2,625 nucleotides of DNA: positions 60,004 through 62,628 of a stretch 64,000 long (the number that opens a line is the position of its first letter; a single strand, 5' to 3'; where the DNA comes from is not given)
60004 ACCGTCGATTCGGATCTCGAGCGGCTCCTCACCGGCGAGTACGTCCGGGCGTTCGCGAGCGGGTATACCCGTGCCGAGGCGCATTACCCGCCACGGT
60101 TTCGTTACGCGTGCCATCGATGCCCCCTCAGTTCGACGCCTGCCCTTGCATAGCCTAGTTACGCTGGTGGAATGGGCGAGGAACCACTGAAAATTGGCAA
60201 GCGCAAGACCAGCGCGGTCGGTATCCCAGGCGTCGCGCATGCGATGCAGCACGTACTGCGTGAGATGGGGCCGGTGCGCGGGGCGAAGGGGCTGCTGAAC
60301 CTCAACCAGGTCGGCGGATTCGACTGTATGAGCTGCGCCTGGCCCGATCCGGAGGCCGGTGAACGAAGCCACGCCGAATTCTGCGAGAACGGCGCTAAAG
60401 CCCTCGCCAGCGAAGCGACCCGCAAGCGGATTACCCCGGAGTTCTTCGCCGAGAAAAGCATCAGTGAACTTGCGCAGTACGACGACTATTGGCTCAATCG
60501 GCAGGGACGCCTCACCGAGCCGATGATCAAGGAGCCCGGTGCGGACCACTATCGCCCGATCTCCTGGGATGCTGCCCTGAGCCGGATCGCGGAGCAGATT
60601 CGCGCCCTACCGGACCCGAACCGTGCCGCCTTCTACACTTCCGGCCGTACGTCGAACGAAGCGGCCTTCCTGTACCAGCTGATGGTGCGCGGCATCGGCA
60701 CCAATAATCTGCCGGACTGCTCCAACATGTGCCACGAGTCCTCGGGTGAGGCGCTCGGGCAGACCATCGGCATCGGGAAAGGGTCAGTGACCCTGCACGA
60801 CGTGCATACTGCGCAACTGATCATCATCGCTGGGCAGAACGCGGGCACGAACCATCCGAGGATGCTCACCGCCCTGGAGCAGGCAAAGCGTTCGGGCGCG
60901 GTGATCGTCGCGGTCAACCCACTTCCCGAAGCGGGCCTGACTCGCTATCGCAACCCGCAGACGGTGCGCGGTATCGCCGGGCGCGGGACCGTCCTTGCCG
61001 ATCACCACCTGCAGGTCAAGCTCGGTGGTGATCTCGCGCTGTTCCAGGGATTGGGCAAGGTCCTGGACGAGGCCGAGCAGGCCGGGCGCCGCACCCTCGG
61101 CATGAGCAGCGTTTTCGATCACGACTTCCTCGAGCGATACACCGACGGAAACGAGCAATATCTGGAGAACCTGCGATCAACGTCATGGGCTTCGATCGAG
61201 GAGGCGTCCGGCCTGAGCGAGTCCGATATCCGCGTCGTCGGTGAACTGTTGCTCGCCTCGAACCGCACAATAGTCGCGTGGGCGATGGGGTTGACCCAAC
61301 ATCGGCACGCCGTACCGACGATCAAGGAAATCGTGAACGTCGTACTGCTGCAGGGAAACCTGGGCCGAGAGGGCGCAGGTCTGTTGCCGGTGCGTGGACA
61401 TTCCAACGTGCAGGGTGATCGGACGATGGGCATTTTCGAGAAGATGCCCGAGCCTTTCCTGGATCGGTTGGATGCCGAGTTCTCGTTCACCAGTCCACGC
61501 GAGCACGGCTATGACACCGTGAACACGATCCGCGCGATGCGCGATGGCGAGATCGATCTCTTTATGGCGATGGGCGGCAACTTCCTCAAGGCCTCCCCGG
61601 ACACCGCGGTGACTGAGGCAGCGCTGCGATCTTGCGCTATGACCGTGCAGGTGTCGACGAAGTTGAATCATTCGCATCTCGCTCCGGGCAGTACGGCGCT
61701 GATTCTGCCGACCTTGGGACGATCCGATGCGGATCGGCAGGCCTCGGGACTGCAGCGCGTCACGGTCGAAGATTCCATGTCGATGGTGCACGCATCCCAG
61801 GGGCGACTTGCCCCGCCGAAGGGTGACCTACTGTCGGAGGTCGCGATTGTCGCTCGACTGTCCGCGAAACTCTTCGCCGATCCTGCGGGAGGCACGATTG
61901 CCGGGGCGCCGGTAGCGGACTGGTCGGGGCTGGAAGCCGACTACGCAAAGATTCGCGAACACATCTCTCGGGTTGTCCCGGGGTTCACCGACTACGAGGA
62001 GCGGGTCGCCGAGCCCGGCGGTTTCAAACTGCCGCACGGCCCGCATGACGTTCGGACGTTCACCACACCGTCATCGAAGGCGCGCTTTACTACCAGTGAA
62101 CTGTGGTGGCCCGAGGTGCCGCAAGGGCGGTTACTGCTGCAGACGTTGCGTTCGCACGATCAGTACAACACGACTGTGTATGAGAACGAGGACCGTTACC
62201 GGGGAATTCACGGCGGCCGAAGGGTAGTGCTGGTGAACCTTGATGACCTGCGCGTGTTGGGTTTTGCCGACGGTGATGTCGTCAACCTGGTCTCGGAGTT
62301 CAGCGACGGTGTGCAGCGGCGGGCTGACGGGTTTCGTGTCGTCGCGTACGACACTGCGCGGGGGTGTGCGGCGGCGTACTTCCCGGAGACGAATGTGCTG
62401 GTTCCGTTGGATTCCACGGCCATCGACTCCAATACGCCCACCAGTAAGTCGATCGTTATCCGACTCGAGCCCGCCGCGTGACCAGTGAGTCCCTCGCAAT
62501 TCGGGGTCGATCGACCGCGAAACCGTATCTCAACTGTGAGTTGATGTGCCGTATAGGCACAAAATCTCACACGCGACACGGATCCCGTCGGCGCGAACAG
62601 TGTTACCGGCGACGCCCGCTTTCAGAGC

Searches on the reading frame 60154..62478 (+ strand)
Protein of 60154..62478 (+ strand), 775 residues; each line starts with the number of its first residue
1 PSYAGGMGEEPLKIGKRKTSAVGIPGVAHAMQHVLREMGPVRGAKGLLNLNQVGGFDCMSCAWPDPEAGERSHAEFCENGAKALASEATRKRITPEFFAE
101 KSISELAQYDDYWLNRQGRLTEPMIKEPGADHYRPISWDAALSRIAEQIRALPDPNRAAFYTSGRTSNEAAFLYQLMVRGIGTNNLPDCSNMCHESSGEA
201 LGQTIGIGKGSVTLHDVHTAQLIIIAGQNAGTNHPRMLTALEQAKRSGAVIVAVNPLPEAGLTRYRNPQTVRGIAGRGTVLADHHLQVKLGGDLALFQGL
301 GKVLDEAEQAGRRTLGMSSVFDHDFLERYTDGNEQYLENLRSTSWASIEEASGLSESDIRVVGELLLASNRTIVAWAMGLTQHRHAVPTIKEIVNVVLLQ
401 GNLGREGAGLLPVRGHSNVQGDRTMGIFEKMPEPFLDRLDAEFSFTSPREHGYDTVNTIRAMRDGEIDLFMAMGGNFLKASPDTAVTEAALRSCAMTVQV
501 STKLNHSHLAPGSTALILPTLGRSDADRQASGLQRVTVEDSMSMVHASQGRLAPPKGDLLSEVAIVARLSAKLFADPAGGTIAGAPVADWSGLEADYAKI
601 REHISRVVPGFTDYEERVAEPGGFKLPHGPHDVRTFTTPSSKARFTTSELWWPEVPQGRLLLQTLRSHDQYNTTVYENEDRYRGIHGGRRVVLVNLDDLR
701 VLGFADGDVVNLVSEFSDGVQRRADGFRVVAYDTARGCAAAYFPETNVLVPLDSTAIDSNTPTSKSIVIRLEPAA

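Call 44: search_protein_families(library=pfam, proteins=[window:60154-62478:+], max_evalue=0.0001)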
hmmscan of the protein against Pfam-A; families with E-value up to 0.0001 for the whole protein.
window:60154-62478:+ (775 aa): 2 families
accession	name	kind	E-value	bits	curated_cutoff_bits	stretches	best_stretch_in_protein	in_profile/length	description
PF00384.28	Molybdopterin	-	2.7e-22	79.7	24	1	119-498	1-290/353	Molybdopterin oxidoreductase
PF01568.27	Molydop_binding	-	1.1e-07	32.2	26.8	1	660-765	1-107/110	Molydopterin dinucleotide binding domain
